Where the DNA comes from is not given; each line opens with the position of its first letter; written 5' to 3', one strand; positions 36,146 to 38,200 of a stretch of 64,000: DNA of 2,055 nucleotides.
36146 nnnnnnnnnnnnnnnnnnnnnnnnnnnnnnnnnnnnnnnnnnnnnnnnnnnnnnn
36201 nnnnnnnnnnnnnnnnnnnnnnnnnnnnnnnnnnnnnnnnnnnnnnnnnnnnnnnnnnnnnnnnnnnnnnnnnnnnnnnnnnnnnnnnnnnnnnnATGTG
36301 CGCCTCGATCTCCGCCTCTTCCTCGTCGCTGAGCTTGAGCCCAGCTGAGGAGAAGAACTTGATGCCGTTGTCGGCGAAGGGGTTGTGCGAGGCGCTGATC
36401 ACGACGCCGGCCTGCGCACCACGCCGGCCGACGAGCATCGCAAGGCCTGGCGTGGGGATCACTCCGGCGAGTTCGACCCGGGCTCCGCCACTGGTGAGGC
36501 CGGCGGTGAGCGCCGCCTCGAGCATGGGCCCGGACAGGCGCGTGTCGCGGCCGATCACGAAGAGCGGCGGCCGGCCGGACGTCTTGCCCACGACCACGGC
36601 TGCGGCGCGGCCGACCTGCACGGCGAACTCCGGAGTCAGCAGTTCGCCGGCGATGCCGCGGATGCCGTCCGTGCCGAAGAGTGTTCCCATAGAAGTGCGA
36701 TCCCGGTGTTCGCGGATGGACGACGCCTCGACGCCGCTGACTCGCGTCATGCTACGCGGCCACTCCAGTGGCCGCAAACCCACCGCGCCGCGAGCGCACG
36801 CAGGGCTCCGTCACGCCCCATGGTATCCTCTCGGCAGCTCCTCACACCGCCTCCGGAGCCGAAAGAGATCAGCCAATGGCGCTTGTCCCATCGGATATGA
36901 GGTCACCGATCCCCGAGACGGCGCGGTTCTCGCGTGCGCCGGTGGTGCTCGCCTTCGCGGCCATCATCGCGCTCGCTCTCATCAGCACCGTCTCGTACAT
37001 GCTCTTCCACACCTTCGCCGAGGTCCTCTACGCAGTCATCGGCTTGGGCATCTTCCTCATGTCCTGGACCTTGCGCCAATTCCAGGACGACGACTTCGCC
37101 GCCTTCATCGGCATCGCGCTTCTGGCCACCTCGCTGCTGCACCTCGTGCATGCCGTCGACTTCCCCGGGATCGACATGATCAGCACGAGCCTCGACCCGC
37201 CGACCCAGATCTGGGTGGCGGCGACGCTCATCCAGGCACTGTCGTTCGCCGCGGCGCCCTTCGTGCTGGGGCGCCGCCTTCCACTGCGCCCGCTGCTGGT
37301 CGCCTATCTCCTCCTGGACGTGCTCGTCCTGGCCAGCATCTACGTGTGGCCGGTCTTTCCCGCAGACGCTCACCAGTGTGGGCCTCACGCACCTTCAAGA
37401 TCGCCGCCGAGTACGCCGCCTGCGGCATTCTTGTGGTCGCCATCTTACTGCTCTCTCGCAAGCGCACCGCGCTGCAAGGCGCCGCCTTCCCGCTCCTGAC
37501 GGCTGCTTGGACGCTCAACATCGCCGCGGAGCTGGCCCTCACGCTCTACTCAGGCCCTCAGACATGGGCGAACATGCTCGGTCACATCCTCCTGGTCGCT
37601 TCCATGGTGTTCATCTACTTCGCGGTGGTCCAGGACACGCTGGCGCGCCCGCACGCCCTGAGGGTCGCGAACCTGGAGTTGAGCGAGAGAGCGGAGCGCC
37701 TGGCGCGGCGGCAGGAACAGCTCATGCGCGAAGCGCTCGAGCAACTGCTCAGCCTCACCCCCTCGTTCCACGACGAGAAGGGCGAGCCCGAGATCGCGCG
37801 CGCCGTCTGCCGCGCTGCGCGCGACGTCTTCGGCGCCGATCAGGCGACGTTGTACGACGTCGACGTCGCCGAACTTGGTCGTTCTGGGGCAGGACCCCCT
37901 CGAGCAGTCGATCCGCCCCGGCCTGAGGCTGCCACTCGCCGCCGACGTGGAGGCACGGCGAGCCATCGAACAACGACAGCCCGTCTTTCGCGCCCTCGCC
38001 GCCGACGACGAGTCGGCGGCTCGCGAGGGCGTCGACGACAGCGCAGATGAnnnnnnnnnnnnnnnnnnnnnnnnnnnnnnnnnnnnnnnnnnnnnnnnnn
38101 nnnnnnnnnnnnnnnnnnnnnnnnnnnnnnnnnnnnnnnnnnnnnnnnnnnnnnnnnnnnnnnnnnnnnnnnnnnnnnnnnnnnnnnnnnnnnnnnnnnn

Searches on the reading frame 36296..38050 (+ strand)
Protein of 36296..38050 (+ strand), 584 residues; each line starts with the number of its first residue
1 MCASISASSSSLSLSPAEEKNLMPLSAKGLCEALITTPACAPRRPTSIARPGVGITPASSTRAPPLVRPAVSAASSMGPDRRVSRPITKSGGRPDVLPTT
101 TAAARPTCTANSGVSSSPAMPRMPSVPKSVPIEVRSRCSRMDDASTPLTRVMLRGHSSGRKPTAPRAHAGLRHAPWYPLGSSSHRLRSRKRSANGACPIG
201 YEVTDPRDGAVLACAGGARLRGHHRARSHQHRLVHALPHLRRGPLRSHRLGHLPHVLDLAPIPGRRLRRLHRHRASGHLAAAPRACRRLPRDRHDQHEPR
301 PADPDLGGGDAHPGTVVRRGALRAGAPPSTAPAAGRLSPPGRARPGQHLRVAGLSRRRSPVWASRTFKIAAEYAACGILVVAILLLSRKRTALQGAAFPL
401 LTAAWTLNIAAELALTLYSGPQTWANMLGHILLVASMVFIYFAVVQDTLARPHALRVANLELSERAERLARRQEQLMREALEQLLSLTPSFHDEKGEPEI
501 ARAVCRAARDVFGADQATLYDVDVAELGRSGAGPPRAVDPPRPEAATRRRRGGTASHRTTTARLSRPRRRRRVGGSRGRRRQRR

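Call 60: search_protein_families(library=pfam, proteins=[window:36296-38050:+], max_evalue=1e-8)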
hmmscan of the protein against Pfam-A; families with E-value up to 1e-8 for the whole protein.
window:36296-38050:+ (584 aa): 1 family
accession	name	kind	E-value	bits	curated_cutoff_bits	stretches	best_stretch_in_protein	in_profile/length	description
PF17159.10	MASE3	-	3.5e-20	73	31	1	366-452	140-226/226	Membrane-associated sensor domain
